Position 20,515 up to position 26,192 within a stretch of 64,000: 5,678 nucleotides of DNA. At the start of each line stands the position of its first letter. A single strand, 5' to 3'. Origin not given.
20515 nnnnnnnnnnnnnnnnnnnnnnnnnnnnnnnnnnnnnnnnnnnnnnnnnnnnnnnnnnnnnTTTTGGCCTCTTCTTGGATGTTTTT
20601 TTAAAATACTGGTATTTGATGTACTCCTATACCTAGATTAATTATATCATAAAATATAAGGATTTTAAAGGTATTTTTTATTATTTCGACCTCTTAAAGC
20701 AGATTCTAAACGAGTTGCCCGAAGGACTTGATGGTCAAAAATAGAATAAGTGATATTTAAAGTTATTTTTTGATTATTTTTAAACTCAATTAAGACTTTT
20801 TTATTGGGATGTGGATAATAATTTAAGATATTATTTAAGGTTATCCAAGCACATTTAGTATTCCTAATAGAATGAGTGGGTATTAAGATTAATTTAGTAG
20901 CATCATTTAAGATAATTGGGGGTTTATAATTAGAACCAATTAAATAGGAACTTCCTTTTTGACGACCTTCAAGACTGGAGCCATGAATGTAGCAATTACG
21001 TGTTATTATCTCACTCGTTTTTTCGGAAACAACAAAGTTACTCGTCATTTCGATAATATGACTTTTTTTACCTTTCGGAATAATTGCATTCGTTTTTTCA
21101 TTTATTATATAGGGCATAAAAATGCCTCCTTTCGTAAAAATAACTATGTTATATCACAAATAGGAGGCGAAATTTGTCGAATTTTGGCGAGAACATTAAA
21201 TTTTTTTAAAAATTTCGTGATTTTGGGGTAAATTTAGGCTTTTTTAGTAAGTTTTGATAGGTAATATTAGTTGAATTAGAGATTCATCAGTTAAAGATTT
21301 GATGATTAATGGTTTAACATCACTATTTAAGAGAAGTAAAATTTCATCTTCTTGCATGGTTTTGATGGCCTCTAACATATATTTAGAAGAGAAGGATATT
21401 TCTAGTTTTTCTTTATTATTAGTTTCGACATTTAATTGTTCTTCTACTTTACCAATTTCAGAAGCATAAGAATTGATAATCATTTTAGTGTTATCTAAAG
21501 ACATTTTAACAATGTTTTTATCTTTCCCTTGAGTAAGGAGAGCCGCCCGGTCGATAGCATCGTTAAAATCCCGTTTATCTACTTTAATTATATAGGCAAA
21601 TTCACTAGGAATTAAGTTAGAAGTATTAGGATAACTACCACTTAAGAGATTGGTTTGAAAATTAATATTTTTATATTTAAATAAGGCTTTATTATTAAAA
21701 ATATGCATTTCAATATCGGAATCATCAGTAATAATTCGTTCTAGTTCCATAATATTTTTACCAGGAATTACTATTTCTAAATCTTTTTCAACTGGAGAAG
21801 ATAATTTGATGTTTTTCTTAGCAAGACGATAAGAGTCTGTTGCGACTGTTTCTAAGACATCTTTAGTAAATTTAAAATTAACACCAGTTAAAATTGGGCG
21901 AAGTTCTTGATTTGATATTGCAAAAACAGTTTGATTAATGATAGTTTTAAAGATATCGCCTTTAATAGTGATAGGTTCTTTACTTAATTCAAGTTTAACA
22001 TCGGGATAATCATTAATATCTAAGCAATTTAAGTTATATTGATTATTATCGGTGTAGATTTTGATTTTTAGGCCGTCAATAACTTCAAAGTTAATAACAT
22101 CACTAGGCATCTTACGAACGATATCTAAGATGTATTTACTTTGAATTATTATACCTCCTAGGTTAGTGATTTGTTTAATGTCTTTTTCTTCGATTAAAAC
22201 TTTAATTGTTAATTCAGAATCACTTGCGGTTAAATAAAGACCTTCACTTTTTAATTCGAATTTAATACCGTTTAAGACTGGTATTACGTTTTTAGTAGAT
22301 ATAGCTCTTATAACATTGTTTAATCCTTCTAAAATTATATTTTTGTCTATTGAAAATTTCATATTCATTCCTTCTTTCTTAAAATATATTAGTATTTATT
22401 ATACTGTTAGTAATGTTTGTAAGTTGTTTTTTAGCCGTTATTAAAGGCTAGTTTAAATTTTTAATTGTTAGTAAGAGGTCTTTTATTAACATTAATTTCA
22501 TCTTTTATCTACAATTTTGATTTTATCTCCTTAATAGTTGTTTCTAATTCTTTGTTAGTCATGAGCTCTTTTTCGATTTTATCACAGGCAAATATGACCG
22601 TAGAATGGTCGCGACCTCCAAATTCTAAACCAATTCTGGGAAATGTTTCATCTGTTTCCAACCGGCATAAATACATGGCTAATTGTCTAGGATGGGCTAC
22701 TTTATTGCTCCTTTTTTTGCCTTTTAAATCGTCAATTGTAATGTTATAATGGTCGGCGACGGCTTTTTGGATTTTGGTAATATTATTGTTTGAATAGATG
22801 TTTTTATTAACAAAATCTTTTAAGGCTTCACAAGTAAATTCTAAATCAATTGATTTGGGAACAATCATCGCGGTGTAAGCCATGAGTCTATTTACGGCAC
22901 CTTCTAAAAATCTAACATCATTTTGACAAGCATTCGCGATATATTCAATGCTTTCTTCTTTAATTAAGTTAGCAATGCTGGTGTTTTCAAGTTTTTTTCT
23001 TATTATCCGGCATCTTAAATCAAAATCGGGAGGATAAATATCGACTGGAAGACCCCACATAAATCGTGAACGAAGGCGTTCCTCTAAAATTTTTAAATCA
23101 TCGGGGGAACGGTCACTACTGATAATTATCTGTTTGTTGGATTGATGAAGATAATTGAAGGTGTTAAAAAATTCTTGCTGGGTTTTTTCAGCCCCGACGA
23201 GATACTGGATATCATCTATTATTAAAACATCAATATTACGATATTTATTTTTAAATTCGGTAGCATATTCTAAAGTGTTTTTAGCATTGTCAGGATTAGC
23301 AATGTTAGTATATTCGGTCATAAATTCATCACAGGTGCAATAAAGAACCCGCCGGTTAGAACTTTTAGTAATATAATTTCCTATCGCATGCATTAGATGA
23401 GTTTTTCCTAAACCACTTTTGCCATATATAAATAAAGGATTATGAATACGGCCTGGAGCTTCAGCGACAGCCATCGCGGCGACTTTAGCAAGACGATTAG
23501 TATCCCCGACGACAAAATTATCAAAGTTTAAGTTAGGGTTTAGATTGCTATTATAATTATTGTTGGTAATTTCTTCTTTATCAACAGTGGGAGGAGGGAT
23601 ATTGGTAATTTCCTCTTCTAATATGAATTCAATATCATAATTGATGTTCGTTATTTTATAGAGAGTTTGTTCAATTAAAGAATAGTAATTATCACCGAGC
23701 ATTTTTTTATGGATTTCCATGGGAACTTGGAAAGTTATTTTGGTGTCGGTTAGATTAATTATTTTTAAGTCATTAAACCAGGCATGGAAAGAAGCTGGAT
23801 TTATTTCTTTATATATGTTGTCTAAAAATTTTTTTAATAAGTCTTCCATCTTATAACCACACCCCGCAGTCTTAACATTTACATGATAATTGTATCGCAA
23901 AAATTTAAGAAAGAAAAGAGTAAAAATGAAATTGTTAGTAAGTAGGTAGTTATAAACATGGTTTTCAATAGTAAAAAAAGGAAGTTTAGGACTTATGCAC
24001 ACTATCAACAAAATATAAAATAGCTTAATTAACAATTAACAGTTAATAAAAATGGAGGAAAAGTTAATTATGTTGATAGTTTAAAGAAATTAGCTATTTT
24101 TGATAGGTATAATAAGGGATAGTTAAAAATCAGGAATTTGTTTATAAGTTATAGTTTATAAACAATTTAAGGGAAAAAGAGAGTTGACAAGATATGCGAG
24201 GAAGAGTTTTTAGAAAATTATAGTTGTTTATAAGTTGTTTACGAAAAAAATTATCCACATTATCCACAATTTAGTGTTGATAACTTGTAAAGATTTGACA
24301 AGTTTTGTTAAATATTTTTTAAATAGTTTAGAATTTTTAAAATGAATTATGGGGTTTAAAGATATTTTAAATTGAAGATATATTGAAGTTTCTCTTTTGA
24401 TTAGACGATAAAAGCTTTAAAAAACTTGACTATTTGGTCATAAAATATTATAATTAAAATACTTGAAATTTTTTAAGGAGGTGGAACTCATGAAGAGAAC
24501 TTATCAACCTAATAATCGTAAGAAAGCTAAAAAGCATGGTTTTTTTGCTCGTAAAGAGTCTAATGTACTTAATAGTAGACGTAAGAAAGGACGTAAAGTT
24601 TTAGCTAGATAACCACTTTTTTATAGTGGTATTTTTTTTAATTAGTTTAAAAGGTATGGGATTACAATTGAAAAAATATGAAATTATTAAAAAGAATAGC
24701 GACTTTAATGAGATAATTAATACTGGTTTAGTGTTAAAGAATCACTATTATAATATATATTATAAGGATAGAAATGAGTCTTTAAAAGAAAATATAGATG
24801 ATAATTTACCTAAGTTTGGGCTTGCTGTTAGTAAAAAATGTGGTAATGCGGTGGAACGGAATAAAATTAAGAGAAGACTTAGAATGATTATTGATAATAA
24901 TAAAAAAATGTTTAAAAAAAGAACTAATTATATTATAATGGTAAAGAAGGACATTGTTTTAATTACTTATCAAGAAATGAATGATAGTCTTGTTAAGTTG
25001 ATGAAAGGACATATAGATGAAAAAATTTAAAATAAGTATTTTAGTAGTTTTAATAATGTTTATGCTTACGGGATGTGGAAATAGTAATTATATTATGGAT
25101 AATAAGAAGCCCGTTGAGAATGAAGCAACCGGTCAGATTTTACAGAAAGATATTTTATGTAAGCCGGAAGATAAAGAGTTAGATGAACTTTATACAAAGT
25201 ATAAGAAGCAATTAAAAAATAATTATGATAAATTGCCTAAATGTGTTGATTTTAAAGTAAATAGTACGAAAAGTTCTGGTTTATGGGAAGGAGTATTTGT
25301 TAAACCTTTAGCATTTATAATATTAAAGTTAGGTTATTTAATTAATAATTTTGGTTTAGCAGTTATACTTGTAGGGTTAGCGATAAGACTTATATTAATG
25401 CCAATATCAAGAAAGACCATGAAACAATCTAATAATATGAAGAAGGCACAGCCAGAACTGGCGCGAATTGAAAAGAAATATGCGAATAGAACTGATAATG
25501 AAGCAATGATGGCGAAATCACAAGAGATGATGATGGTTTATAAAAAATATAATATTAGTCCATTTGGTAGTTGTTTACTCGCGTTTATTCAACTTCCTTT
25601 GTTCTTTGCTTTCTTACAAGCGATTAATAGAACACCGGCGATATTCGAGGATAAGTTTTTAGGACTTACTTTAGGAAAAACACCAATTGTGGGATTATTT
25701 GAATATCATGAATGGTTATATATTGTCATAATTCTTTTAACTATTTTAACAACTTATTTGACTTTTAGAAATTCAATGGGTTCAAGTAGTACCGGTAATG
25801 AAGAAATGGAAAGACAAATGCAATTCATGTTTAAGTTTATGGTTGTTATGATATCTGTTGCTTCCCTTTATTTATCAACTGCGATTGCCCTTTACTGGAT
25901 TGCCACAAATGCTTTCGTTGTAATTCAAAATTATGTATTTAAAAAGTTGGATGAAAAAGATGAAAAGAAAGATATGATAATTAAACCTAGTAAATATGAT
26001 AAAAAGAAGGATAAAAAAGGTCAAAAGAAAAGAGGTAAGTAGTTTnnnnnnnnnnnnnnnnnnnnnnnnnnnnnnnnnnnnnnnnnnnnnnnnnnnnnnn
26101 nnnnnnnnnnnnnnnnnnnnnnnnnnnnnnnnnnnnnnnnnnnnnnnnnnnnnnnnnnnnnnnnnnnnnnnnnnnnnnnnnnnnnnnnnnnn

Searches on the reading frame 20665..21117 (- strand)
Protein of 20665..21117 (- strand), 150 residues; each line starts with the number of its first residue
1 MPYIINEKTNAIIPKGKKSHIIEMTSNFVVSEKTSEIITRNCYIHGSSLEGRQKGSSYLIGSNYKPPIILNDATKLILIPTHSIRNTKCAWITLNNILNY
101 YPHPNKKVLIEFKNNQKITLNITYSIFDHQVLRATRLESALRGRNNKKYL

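Call 6: search_protein_families(library=ncbifam, proteins=[window:20665-21117:-])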
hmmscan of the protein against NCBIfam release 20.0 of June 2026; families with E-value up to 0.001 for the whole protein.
window:20665-21117:- (150 aa): 0 families

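Call 14: search_protein_families(library=pfam, proteins=[window:20665-21117:-], max_evalue=0.00001)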
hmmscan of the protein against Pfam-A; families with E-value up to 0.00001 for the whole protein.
window:20665-21117:- (150 aa): 1 family
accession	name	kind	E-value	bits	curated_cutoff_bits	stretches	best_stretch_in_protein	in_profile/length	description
PF06338.17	ComK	-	3.9e-33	114.8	22.3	1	3-144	4-150/152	ComK protein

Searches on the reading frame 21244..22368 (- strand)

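Call 6: search_protein_families(library=ncbifam, proteins=[window:21244-22368:-])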
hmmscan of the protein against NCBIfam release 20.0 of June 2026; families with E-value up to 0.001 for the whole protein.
window:21244-22368:- (374 aa): 3 families
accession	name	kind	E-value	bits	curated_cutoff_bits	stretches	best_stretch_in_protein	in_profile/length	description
TIGR00663.1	dnan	equivalog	2.4e-86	290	137.65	1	3-373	1-367/367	DNA polymerase III subunit beta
NF004184.0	PRK05643.3-2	equivalog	2.9e-62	210.8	443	1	3-372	1-374/375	DNA polymerase III subunit beta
NF011508.0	PRK14946.1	equivalog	3.8e-45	154.7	513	1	3-368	1-361/366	DNA polymerase III subunit beta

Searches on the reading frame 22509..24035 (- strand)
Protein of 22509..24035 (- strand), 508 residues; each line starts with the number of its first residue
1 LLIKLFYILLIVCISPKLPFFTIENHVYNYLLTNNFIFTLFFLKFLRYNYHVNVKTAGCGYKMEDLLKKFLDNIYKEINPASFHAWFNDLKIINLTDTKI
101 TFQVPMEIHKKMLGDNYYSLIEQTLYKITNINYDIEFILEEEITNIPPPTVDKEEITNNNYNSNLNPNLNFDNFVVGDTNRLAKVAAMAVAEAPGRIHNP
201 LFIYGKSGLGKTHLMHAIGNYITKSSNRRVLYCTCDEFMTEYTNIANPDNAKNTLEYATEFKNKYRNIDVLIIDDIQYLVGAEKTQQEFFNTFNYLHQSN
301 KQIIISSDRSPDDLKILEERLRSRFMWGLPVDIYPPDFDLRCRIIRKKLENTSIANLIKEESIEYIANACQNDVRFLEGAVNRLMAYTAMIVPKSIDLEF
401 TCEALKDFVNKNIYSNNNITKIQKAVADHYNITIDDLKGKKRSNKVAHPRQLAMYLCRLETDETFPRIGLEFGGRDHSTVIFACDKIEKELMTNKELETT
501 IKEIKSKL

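Call 6: search_protein_families(library=ncbifam, proteins=[window:22509-24035:-])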
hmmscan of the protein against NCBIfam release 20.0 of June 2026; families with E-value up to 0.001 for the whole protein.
window:22509-24035:- (508 aa): 20 families
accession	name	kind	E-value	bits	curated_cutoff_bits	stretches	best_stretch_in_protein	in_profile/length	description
TIGR00362.1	DnaA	equivalog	1.3e-144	482.6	343.9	1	68-508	2-437/437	chromosomal replication initiator protein DnaA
NF001154.0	PRK00149.3-3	equivalog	2.7e-97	326.6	410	1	67-508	11-458/462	chromosomal replication initiator protein DnaA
NF009087.0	PRK12422.1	equivalog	6.7e-62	210.1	657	1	163-507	102-442/455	chromosomal replication initiator protein DnaA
TIGR03420.1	DnaA_homol_Hda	equivalog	2.6e-25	89.3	194.8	1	166-387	9-208/226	DnaA regulatory inactivator Hda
NF005304.0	PRK06835.1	equivalog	1.3e-17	63.9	215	1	198-326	183-306/330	ATP-binding protein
NF038214.1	IS21_help_AAA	equivalog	7e-15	55.3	200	1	198-310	90-193/232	IS21-like element helper ATPase IstB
NF005378.0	PRK06921.1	subfamily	8.8e-13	47.9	207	1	196-325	115-240/266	hypothetical protein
NF005982.0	PRK08084.1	equivalog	2.5e-12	46.9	268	1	170-335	20-166/235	DnaA inactivator Hda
NF005992.0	PRK08116.1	subfamily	1e-10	41.2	189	1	156-350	69-261/269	hypothetical protein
NF006505.0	PRK08939.1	equivalog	5.1e-08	32.6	228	1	170-285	125-231/306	primosomal protein DnaI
NF006616.1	PRK09183.1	subfamily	3.2e-07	29.9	300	1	180-296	86-191/253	IS21-like element helper ATPase IstB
NF005931.1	PRK07952.1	equivalog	5.2e-07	29.5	357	1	163-284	63-180/246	replicative helicase loader DnaC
NF006571.0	PRK09087.1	equivalog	2.3e-06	27.5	297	0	271-384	92-200/228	DnaA regulatory inactivator HdaA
NF040713.1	ZapE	equivalog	4.6e-06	26.1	140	1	198-314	52-162/344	cell division protein ZapE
NF009043.0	PRK12377.1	subfamily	6.1e-06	26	389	1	154-277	56-173/248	ATP-binding protein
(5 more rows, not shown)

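Call 27: find_related_loci(query=window:22509-24035:-, collection=metagenome_contigs, flank=10000)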
Query window:22509-24035:- (508 aa) in metagenome_contigs; peptide patterns used: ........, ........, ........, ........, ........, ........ (x = any residue, [..] = any of these).
291 stretches matched a pattern; 140 encode a relative of the query (tblastn E <= 1e-3); the best 80 are kept; 80 distinct loci.
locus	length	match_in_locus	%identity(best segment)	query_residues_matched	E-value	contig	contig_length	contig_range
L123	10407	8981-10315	90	64-508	0e+0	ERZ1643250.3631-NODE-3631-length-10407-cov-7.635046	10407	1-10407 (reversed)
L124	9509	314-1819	82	9-508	0e+0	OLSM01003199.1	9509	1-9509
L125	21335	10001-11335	89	64-508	0e+0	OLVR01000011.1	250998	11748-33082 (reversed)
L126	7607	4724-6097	90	55-508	0e+0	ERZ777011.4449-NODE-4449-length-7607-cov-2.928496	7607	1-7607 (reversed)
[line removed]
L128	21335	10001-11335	89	64-508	0e+0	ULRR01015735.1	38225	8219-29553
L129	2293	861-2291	82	9-483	0e+0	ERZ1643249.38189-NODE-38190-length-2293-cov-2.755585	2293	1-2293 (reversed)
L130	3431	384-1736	68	63-508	0e+0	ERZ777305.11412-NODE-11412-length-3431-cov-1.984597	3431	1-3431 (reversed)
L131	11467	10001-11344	67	62-508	0e+0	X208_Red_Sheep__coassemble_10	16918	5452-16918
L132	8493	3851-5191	68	62-508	0e+0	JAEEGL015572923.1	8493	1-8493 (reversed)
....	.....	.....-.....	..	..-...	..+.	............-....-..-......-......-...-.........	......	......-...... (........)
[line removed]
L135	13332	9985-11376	64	58-508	0e+0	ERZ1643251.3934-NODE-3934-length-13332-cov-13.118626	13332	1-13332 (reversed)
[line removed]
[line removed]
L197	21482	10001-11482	47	24-508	3e-143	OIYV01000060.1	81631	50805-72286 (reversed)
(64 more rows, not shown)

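Call 33: search_protein_families(library=ncbifam, proteins=[L197:549-1442:-], max_evalue=0.00001)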
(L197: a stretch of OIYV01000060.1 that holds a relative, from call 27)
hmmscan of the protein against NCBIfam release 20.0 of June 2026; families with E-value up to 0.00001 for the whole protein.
L197:549-1442:- (297 aa): 7 families
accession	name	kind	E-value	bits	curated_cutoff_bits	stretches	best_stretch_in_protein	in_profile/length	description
TIGR04285.1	nucleoid_noc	exception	1.5e-70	237.4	315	1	44-251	1-208/255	nucleoid occlusion protein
TIGR00180.1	parB_part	domain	2e-63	213.5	58.45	1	43-220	3-185/186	ParB/RepB/Spo0J family partition protein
TIGR03734.1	PRTRC_parB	hypoth_equivalog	5.2e-37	127.6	278.6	1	58-233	6-185/555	PRTRC system ParB family protein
TIGR03454.1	partition_RepB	equivalog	4.3e-17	62.5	201.5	1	39-191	58-212/325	plasmid partitioning protein RepB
NF010406.0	PRK13832.1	subfamily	3.6e-11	42.3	640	1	51-174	10-136/578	plasmid partitioning protein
NF010440.0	PRK13866.1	equivalog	4.5e-10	39.2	522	1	66-154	87-177/336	plasmid partitioning protein RepB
NF010252.0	PRK13698.1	equivalog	7.7e-06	25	274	1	66-278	86-303/323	ParB/RepB/Spo0J family plasmid partition protein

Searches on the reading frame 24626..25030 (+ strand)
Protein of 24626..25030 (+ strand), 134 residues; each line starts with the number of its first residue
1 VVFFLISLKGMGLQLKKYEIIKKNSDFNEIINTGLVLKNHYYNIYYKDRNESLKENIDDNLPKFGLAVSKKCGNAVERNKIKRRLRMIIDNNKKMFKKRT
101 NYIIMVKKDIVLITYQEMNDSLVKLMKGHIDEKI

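Call 6: search_protein_families(library=ncbifam, proteins=[window:24626-25030:+])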
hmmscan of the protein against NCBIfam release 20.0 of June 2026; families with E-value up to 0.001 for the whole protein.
window:24626-25030:+ (134 aa): 4 families
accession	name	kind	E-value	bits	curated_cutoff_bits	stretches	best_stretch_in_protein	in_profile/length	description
TIGR00188.1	rnpA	equivalog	1.2e-18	67.4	38.35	1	15-128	1-106/111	ribonuclease P protein component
NF002512.0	PRK01903.2-3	equivalog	1.2e-06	28.6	231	1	14-100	13-98/146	ribonuclease P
NF002507.0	PRK01903.1-1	equivalog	8.3e-06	26.1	225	1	14-113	13-111/150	ribonuclease P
NF002511.0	PRK01903.2-2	equivalog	2.6e-05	24.1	227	1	14-97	8-91/140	ribonuclease P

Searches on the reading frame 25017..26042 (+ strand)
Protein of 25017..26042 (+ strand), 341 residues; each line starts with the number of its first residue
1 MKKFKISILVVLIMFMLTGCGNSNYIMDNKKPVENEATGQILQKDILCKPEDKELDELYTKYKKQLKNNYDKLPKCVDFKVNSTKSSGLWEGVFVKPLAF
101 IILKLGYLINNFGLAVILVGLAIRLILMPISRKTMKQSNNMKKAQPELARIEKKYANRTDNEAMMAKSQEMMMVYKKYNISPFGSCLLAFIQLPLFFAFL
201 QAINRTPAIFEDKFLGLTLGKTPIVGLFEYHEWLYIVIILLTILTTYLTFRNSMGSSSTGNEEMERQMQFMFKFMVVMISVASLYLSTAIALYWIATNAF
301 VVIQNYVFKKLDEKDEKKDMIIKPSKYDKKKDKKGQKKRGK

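Call 6: search_protein_families(library=ncbifam, proteins=[window:25017-26042:+])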
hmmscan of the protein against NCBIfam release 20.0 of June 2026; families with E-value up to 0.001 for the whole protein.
window:25017-26042:+ (341 aa): 22 families
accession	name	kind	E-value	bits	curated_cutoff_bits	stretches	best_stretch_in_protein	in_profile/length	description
NF002803.0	PRK02944.1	equivalog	3.2e-42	144.7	377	1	83-317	29-249/255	YidC family membrane integrase SpoIIIJ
TIGR03592.1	yidC_oxa1_cterm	subfamily_domain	5.6e-40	137.4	84.3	1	111-309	1-190/191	membrane protein insertase YidC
NF002353.0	PRK01318.1-4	equivalog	3.9e-27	95.1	365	1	92-318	357-582/596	membrane protein insertase YidC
NF002687.0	PRK02463.1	equivalog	2.6e-26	92.2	425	1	74-326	22-269/307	membrane protein insertase YidC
NF002352.0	PRK01318.1-3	equivalog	5.3e-25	88.5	447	1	61-199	330-454/562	membrane protein insertase YidC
NF002567.0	PRK02201.1-2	equivalog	2.6e-22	79.2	452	1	85-307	395-631/651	membrane protein insertase YidC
NF002357.0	PRK01318.2-4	equivalog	1e-20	74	479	1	91-320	314-524/532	membrane protein insertase YidC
NF002351.0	PRK01318.1-1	equivalog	1.1e-20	73.9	740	1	90-314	331-537/545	membrane protein insertase YidC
NF002355.0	PRK01318.2-2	equivalog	1.1e-20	73.6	891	1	57-316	346-601/602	membrane protein insertase YidC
NF002350.0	PRK01315.1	equivalog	1.6e-20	73.5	282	1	112-205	42-130/329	membrane protein insertase YidC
NF002899.0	PRK03449.1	equivalog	3.4e-20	72.5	276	2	112-210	32-128/359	membrane protein insertase YidC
NF002358.0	PRK01318.2-5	equivalog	4.4e-20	72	605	1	89-309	319-536/545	membrane protein insertase YidC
NF002356.0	PRK01318.2-3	equivalog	3.6e-19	68.6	460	1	106-338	367-600/627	membrane protein insertase YidC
NF002566.0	PRK02201.1-1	equivalog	3.8e-19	68.9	342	1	78-318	109-365/380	membrane protein insertase YidC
NF002354.0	PRK01318.2-1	equivalog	6.7e-18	64.5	1094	1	99-319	339-539/548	membrane protein insertase YidC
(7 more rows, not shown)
